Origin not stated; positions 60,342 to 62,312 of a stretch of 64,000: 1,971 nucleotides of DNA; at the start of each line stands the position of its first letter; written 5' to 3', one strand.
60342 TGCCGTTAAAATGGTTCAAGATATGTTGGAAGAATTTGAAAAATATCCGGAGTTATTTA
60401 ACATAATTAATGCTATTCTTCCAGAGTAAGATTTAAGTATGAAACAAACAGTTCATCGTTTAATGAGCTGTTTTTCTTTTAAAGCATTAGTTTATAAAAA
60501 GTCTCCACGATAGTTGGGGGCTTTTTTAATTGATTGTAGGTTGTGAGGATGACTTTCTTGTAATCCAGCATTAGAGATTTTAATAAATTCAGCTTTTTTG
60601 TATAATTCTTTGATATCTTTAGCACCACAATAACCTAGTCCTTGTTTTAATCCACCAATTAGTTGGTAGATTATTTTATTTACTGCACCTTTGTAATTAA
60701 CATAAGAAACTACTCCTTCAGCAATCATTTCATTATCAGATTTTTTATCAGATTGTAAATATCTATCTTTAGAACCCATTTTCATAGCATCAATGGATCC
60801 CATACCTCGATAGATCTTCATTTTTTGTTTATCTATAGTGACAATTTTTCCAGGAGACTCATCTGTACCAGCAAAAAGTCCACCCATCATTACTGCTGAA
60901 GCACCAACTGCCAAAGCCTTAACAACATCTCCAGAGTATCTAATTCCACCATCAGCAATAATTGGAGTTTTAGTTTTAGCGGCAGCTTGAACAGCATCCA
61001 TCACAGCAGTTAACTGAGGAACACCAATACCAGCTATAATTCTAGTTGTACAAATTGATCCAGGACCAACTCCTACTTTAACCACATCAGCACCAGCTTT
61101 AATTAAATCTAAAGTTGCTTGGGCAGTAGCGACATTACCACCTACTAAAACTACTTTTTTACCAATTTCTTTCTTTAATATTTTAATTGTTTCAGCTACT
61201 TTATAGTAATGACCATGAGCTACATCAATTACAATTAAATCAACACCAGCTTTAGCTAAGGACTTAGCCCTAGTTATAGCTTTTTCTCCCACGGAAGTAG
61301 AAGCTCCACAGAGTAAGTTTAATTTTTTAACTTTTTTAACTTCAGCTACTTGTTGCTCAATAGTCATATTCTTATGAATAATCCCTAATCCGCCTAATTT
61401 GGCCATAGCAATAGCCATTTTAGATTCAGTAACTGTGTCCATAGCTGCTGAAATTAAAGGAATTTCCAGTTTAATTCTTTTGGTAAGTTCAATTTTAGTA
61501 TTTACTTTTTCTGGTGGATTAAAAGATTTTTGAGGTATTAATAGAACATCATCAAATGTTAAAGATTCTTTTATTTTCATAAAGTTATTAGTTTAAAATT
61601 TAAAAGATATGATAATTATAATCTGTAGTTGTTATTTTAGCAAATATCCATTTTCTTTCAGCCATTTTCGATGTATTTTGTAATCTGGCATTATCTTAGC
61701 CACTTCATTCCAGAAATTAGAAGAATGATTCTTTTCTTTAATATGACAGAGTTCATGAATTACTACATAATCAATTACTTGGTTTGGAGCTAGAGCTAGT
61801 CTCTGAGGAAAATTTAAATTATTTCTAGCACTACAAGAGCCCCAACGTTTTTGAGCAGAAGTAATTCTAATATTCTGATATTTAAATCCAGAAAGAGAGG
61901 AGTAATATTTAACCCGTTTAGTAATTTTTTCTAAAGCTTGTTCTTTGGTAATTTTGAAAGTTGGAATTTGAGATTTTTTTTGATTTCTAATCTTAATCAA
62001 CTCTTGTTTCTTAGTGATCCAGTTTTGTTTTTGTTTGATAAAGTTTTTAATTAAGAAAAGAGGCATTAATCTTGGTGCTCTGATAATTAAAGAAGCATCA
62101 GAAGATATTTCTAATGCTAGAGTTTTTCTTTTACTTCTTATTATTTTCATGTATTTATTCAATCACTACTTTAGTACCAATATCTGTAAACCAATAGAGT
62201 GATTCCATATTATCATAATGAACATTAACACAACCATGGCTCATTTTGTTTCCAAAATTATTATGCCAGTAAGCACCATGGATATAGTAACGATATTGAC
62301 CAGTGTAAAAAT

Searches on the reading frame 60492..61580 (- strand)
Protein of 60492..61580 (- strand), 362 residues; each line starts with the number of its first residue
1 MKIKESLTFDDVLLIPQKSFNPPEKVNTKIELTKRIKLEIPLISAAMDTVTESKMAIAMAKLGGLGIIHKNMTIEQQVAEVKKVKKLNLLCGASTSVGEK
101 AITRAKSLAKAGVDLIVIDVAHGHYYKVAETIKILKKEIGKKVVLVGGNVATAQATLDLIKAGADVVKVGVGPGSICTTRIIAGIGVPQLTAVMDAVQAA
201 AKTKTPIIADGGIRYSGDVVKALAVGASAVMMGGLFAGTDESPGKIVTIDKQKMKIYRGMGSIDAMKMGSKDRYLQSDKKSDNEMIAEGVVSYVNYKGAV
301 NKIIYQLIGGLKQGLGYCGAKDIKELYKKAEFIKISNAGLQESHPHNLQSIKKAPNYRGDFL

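Call 9: search_protein_families(library=pfam, proteins=[window:60492-61580:-], max_evalue=0.001)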
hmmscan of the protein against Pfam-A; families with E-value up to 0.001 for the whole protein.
window:60492-61580:- (362 aa): 6 families
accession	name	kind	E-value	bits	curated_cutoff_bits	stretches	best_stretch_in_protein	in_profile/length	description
PF00478.31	IMPDH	-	2e-142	474.7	25.6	1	6-346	1-345/345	IMP dehydrogenase / GMP reductase domain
PF03060.21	NMO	-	3.5e-13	50.1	28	1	32-255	4-244/331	Nitronate monooxygenase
PF01070.24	FMN_dh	-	6.4e-09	35.7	24.9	1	131-236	209-305/350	FMN-dependent dehydrogenase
PF01645.23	Glu_synthase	-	0.00039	20.2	20.4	1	132-233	195-304/369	Conserved region in glutamate synthase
PF00977.27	His_biosynth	-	0.00054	19.9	23.6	0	196-316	64-178/228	Histidine biosynthesis protein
PF02310.24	B12-binding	-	0.00089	19.5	32.1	1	107-172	46-113/121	B12 binding domain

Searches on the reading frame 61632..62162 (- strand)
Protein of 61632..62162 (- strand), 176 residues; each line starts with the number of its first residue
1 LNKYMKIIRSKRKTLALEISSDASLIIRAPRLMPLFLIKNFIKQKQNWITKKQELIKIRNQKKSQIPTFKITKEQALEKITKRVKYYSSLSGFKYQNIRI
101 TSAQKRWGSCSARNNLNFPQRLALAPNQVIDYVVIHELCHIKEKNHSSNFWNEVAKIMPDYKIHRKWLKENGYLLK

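Call 97: search_protein_families(library=pfam, proteins=[window:61632-62162:-], max_evalue=0.001)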
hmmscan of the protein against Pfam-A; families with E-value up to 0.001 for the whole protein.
window:61632-62162:- (176 aa): 2 families
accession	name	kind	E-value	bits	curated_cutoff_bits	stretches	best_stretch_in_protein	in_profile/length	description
PF01863.23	YgjP-like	-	6.9e-47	160.6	26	2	70-171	106-207/207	YgjP-like, metallopeptidase domain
PF08325.16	WLM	-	0.00026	21.6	26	1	128-161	81-114/190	WLM domain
